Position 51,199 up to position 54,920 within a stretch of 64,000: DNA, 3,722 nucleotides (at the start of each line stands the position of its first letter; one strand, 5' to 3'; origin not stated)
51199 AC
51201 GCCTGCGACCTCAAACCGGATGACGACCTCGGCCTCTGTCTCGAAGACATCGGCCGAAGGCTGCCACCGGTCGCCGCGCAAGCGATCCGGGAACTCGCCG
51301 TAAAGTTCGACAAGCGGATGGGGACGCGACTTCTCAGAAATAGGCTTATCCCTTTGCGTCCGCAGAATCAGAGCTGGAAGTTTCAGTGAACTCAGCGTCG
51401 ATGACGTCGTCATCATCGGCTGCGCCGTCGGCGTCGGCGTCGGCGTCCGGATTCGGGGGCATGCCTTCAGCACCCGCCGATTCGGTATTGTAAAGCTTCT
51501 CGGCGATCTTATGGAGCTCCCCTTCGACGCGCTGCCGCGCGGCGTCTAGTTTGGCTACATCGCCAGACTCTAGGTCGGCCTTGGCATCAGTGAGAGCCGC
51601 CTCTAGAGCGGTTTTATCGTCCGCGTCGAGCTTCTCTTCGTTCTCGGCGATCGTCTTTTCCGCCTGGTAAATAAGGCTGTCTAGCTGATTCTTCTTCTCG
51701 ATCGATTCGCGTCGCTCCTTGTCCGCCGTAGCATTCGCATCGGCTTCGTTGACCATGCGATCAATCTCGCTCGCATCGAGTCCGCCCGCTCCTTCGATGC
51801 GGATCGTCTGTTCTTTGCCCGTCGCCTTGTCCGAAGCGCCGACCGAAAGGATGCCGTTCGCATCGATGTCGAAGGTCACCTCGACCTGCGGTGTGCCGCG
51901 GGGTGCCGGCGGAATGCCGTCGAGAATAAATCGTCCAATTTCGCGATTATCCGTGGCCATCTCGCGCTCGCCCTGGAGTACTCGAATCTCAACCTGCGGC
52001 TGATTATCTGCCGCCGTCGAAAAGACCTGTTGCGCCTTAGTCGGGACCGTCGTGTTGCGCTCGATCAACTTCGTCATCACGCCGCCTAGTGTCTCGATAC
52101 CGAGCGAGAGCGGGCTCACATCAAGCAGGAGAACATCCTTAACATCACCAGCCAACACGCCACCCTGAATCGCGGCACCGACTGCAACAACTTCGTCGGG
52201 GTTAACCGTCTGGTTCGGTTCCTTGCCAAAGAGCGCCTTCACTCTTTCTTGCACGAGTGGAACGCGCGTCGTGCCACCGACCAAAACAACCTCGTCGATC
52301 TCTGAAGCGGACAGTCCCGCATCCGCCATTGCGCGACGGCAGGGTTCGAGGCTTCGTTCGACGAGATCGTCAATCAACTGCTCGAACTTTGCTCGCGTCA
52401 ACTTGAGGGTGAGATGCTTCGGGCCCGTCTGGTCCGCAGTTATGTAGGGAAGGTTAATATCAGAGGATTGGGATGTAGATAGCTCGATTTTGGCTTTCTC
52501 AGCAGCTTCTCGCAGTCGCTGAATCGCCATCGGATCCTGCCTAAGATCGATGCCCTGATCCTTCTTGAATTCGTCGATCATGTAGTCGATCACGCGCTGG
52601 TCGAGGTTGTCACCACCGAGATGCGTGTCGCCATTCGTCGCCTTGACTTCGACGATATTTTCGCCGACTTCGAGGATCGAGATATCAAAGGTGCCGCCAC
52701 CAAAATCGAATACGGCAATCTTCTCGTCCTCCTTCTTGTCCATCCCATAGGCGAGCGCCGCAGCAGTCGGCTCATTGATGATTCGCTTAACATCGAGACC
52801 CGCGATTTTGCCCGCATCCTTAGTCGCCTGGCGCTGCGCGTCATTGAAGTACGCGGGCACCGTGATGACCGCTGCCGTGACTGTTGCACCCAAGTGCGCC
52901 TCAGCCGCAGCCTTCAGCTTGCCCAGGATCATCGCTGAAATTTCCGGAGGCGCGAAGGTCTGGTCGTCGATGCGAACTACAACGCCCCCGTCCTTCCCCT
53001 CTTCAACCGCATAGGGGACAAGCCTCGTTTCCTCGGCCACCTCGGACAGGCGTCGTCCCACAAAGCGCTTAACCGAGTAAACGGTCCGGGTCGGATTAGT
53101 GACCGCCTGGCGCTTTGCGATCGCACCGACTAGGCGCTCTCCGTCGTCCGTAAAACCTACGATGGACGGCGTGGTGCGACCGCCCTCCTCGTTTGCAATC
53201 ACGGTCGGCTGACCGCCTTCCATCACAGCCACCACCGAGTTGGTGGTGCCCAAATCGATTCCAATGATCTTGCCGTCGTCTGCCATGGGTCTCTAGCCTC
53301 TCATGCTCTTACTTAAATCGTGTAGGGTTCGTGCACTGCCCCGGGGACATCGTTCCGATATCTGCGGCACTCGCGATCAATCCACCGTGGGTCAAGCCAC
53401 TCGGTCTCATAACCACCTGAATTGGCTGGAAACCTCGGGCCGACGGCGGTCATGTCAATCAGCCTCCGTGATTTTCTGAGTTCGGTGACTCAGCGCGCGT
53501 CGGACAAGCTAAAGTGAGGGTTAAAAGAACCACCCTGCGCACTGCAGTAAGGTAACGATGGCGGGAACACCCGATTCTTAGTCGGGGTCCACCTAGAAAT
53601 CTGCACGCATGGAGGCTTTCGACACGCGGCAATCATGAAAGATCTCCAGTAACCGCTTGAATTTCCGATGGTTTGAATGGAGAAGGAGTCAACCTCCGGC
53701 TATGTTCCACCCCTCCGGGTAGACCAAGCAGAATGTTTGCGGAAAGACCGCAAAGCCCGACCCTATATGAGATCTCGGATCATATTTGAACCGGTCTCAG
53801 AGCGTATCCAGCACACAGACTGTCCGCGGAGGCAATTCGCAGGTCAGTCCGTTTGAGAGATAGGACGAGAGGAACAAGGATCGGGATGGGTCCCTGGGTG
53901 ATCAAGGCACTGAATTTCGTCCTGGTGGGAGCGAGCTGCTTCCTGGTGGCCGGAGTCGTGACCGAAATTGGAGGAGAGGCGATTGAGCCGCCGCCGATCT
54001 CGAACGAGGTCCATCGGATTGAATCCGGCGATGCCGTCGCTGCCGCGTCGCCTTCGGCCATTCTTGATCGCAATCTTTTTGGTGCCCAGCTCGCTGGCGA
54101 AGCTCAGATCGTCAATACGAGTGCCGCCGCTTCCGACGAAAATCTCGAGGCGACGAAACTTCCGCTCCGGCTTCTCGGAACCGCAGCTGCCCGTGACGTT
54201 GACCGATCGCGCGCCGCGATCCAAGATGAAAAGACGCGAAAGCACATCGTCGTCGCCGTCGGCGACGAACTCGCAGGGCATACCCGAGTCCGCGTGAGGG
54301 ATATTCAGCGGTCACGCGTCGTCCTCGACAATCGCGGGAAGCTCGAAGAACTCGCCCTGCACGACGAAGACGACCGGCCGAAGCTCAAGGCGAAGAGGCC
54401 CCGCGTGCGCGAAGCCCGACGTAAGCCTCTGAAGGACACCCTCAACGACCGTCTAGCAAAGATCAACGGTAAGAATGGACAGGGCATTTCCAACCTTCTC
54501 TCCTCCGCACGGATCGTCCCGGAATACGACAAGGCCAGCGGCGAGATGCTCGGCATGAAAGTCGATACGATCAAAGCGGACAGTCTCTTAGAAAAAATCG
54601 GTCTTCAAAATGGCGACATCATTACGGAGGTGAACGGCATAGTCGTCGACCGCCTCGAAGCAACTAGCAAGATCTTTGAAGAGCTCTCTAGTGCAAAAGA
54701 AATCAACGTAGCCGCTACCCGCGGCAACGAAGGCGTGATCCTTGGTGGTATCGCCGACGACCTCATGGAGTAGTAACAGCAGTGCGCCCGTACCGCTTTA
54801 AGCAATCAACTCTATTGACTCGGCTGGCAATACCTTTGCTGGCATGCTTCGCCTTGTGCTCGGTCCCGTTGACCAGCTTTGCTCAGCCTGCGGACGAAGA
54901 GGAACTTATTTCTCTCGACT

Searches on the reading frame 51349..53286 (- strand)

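Call 74: search_protein_families(library=pfam, proteins=[window:51349-53286:-], max_evalue=0.0001)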
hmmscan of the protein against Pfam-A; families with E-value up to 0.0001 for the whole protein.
window:51349-53286:- (646 aa): 2 families
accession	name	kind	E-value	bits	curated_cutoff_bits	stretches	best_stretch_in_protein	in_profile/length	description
PF00012.26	HSP70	-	6.7e-258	857.3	20.6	1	7-599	1-598/599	Hsp70 protein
PF06723.19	MreB_Mbl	-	1.6e-15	57.2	27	1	133-372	90-316/327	MreB/Mbl protein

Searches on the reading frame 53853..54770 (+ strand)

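Call 74: search_protein_families(library=pfam, proteins=[window:53853-54770:+], max_evalue=0.0001)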
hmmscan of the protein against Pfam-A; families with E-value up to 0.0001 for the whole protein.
window:53853-54770:+ (306 aa): 2 families
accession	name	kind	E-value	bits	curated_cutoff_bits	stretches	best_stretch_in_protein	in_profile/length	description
PF11356.14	T2SSC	-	5.3e-14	52.7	27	1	59-169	38-141/141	Type II secretion system protein C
PF17820.7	PDZ_6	-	1.1e-07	31.9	27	1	237-274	2-39/54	PDZ domain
